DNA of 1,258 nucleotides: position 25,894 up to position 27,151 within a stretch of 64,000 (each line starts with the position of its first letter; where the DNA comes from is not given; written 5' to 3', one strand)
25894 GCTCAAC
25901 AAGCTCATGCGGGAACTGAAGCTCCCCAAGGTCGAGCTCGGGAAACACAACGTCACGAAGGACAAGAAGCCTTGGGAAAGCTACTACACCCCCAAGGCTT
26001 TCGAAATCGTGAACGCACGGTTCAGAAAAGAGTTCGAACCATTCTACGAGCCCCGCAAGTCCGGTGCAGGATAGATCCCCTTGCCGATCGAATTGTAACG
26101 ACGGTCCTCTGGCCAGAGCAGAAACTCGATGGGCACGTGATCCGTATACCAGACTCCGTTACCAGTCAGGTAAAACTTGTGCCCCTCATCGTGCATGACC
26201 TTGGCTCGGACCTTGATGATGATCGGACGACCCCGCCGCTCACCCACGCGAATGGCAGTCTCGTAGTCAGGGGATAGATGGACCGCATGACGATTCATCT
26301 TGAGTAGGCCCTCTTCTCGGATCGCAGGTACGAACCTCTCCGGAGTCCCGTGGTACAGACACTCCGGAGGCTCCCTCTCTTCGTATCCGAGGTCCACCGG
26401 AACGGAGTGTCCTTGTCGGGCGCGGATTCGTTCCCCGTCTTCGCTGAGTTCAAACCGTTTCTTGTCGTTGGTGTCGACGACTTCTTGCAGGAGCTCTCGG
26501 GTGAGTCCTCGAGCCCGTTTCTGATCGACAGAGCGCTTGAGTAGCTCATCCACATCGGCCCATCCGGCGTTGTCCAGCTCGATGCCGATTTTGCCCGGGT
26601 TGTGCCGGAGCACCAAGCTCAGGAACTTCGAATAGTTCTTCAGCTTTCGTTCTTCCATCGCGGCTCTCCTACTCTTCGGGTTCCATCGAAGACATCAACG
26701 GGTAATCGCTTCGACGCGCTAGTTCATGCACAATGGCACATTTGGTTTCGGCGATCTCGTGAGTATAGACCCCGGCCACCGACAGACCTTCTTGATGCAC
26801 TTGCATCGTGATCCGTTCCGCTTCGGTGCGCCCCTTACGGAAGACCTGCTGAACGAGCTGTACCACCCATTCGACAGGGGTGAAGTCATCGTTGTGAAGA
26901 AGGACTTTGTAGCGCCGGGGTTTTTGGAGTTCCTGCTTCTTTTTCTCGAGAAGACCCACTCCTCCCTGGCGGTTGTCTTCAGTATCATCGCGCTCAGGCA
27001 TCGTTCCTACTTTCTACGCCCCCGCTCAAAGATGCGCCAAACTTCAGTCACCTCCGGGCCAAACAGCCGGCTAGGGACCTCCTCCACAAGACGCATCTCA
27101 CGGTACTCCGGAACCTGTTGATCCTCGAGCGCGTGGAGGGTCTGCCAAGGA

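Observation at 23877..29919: Phage-borne RNA end-healing cluster: RtcB and Tpt1/KptA with ClpS, DUF488, RNase HII and a sulfotransferase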

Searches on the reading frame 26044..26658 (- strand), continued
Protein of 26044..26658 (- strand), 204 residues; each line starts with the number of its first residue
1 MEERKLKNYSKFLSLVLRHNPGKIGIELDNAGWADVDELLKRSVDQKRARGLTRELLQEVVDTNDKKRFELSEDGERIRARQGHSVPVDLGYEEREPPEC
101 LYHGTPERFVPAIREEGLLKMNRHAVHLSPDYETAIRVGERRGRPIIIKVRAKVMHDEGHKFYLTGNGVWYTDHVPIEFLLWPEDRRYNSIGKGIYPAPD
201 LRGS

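Call 70: search_protein_families(library=pfam, alignment_id=A4, max_evalue=0.00001)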
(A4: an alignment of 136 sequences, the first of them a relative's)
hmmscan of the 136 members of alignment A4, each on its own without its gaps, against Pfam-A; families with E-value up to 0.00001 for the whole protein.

A. member 1, L020:5276-5965:+ (229 aa): 3 families
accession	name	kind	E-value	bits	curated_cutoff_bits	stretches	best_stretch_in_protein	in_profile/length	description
PF21906.2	NrtR_WHD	-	1.8e-28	98.9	27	1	152-212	1-61/61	NrtR DNA-binding winged helix domain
PF00293.34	NUDIX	-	3.9e-21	75.9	21.1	1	13-133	5-129/134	NUDIX domain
PF19368.5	AraR_C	-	8.9e-12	45.5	23.8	1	148-220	1-74/82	AraR C-terminal winged HTH domain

B. families by the number of members that match (of 136 scanned): 90 families (the first 25 are shown)
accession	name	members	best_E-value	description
PF03747.19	ADP_ribosyl_GH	11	2.2e-75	ADP-ribosylglycohydrolase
PF14124.11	DUF4291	7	1.7e-68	Domain of unknown function (DUF4291)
PF01661.27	Macro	7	2.4e-50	Macro domain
PF00149.33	Metallophos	7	1e-17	Calcineurin-like phosphoesterase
PF08719.17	NADAR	5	3.2e-56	NADAR domain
PF10021.15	PARG_cat_microb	4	2.2e-46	Microbial-type PARG, catalytic domain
PF00293.34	NUDIX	4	3.9e-21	NUDIX domain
PF00152.25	tRNA-synt_2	3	2.3e-74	tRNA synthetases class II (D, K and N)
PF01636.29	APH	3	2.8e-21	Phosphotransferase enzyme family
PF01336.31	tRNA_anti-codon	3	5.5e-15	OB-fold nucleic acid binding domain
PF04095.22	NAPRTase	2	1.3e-39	Nicotinate phosphoribosyltransferase (NAPRTase) family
PF21906.2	NrtR_WHD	2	1.8e-28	NrtR DNA-binding winged helix domain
PF00857.26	Isochorismatase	2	1.8e-28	Isochorismatase domain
PF13472.12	Lipase_GDSL_2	2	8.3e-16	GDSL-like Lipase/Acylhydrolase family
PF19368.5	AraR_C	2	8.9e-12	AraR C-terminal winged HTH domain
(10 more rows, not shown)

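Call 87: list_cluster_members(proteins=[window:26044-26658:-, window:23877-25280:-, window:60096-60974:-])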
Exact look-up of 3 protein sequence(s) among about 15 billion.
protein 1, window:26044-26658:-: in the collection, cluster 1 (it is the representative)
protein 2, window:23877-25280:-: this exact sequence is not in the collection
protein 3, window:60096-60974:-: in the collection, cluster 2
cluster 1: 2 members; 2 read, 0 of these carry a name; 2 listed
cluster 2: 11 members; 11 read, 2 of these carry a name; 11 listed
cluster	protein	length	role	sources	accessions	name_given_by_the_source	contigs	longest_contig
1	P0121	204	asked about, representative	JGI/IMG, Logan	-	-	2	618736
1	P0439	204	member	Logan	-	-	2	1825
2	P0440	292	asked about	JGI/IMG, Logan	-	-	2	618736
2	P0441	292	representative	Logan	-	-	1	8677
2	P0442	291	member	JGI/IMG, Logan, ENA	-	HK97 family phage major capsid protein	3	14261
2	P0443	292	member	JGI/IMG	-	HK97 family phage major capsid protein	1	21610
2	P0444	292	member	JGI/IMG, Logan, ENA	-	-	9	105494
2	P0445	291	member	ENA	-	-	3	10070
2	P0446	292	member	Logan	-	-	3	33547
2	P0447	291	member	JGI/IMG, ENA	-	-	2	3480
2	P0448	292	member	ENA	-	-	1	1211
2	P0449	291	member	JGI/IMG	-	-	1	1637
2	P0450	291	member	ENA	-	-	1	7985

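Call 93: search_protein_families(library=pfam, proteins=[L005:10500-11276:-, L005:8374-8991:-, L005:11859-12503:-, L006:4926-5564:+, L006:6920-7708:+, L006:7698-8534:+, L006:2180-2701:+, L007:8631-9296:+, L007:10723-11616:+, L007:11613-12383:+], max_evalue=0.001)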
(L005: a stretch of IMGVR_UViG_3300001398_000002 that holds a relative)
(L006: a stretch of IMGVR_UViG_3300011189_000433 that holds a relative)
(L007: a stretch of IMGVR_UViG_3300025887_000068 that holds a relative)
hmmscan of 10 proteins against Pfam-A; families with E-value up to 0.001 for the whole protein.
L005:10500-11276:- (258 aa): 0 families

L005:8374-8991:- (205 aa): 1 family
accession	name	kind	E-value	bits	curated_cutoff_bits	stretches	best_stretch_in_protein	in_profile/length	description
PF13328.12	HD_4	-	1e-11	45.3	27.2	1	47-165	11-143/156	HD domain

L005:11859-12503:- (214 aa): 0 families

L006:4926-5564:+ (212 aa): 2 families
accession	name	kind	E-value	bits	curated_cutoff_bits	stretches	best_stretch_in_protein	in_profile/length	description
PF01661.27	Macro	-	7e-11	42.5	22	1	47-169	1-117/118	Macro domain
PF14519.12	Macro_2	-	1.3e-06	28.4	27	1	38-174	74-220/290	Macro-like domain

L006:6920-7708:+ (262 aa): 1 family
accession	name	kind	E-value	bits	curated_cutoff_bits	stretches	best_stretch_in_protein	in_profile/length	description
PF14528.11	LAGLIDADG_3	-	8.8e-08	32.7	22.5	0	66-95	6-35/82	LAGLIDADG-like domain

L006:7698-8534:+ (278 aa): 2 families
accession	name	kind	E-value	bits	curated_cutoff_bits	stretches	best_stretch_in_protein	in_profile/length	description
PF04446.17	Thg1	-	1.8e-28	99.5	29.2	1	7-180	2-130/130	tRNAHis guanylyltransferase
PF14413.11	Thg1C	-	0.00013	22.6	26.3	1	204-254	32-83/116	Thg1 C terminal domain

L006:2180-2701:+ (173 aa): 2 families
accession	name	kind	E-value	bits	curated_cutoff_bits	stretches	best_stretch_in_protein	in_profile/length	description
PF08719.17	NADAR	-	2.8e-22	80.1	35.1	1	7-139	8-162/163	NADAR domain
PF08010.17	Phage_30_3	-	0.00045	20.5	36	1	12-49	7-44/138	Bacteriophage protein GP30.3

L007:8631-9296:+ (221 aa): 2 families
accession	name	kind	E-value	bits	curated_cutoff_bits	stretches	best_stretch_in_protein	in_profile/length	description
PF01661.27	Macro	-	5e-13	49.5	22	1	50-176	1-117/118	Macro domain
PF14519.12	Macro_2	-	5.7e-06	26.3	27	1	41-180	74-219/290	Macro-like domain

L007:10723-11616:+ (297 aa): 2 families
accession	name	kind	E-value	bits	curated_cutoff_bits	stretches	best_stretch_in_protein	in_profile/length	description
PF04446.17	Thg1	-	4.2e-29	101.5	29.2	1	7-153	2-130/130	tRNAHis guanylyltransferase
PF14413.11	Thg1C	-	0.00023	21.8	26.3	0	181-228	36-83/116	Thg1 C terminal domain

L007:11613-12383:+ (256 aa): 1 family
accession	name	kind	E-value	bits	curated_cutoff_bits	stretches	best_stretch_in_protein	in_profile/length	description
PF00149.33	Metallophos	-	1.2e-09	39.3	21.5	1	6-195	6-188/191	Calcineurin-like phosphoesterase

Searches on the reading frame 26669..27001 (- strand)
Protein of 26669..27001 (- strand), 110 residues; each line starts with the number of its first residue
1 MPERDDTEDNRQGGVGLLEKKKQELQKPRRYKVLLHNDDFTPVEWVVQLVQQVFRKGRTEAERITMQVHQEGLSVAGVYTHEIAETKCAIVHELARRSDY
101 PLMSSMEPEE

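Call 3: search_protein_families(library=pfam, proteins=[window:26669-27001:-], max_evalue=0.01)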
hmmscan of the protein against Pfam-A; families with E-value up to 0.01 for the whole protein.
window:26669-27001:- (110 aa): 1 family
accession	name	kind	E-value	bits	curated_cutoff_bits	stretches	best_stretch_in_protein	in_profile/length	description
PF02617.22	ClpS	-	1.3e-29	102.2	23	1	26-104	1-79/80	ATP-dependent Clp protease adaptor protein ClpS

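Call 4: search_protein_families(library=phrogs, proteins=[window:26669-27001:-], max_evalue=0.001)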
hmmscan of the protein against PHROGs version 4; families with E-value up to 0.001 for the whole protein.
window:26669-27001:- (110 aa): 2 families
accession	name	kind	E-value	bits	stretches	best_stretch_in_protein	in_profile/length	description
phrog_27368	-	other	5e-23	82.1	1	19-103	11-95/102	ATP-dependent protease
phrog_15940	-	other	7e-10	40.1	1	21-93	66-137/177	ATP-dependent protease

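Call 16: search_protein_families(library=ncbifam, proteins=[window:26669-27001:-], max_evalue=0.01)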
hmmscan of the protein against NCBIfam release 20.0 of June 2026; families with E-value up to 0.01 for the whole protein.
window:26669-27001:- (110 aa): 8 families
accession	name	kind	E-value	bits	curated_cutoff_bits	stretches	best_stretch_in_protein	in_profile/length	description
NF000672.0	PRK00033.1-5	equivalog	8.5e-31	106.1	112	1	16-108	11-103/104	ATP-dependent Clp protease adapter ClpS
NF000669.1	PRK00033.1-2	equivalog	1.1e-29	102.3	149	1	18-107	3-92/94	ATP-dependent Clp protease adapter ClpS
NF000670.0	PRK00033.1-3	equivalog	1.2e-25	89.6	143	1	17-107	14-104/106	ATP-dependent Clp protease adapter ClpS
NF009561.0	PRK13019.1-1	equivalog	7.2e-23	80.4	159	1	20-110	13-103/103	ATP-dependent Clp protease adapter ClpS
NF009564.0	PRK13019.1-4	equivalog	3.1e-22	78.7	143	1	20-110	11-101/101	ATP-dependent Clp protease adapter ClpS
NF000671.1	PRK00033.1-4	equivalog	5.1e-13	49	107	1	18-92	3-79/91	ATP-dependent Clp protease adapter ClpS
NF009563.0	PRK13019.1-3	equivalog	6.5e-06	26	117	1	19-86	14-83/101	ATP-dependent Clp protease adapter ClpS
NF000668.1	PRK00033.1-1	equivalog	0.0001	22.3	86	1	33-92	7-66/77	ATP-dependent Clp protease adapter ClpS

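Call 90: search_solved_structures(query=window:26669-27001:-, show_alignments=2)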
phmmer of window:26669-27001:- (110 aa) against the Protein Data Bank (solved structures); distinct sequences matched with E-value up to 0.001: 11.
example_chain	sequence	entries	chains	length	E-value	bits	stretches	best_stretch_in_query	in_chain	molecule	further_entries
3dnj_A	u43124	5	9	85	1e-23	86.7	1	26-108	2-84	ATP-dependent Clp protease adapter protein clpS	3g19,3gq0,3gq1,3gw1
3g1b_A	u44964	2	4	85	1.4e-23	86.2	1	26-108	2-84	ATP-dependent Clp protease adapter protein clpS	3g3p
2wa8_A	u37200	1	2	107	5.6e-20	74.7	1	19-107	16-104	ATP-DEPENDENT CLP PROTEASE ADAPTER PROTEIN CLPS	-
2w9r_A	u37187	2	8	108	5.6e-20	74.7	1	19-107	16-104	ATP-DEPENDENT CLP PROTEASE ADAPTER PROTEIN CLPS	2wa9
3o2b_A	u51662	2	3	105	5.7e-20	74.6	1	19-107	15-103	ATP-dependent Clp protease adaptor protein ClpS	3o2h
1mbu_C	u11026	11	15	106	5.7e-20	74.6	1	19-107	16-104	Protein yljA | ATP-dependent Clp protease adaptor protein clpS | ATP-dependent Clp protease adapter protein ClpS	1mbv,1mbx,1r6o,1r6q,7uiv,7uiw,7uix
3o2o_A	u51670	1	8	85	8e-19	70.9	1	26-107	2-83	ATP-dependent Clp protease adaptor protein ClpS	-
1lzw_A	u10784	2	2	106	1.5e-18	70.1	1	19-107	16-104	Protein yljA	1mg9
3o1f_A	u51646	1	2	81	1.1e-17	67.3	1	30-107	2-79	ATP-dependent Clp protease adapter protein clpS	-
4yjm_A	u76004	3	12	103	5e-17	65.2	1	20-110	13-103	ATP-dependent Clp protease adapter protein ClpS 2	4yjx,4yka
7d34_A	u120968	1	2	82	1.8e-05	28.1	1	30-91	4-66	ATP-dependent Clp protease adapter protein CLPS1, chloroplastic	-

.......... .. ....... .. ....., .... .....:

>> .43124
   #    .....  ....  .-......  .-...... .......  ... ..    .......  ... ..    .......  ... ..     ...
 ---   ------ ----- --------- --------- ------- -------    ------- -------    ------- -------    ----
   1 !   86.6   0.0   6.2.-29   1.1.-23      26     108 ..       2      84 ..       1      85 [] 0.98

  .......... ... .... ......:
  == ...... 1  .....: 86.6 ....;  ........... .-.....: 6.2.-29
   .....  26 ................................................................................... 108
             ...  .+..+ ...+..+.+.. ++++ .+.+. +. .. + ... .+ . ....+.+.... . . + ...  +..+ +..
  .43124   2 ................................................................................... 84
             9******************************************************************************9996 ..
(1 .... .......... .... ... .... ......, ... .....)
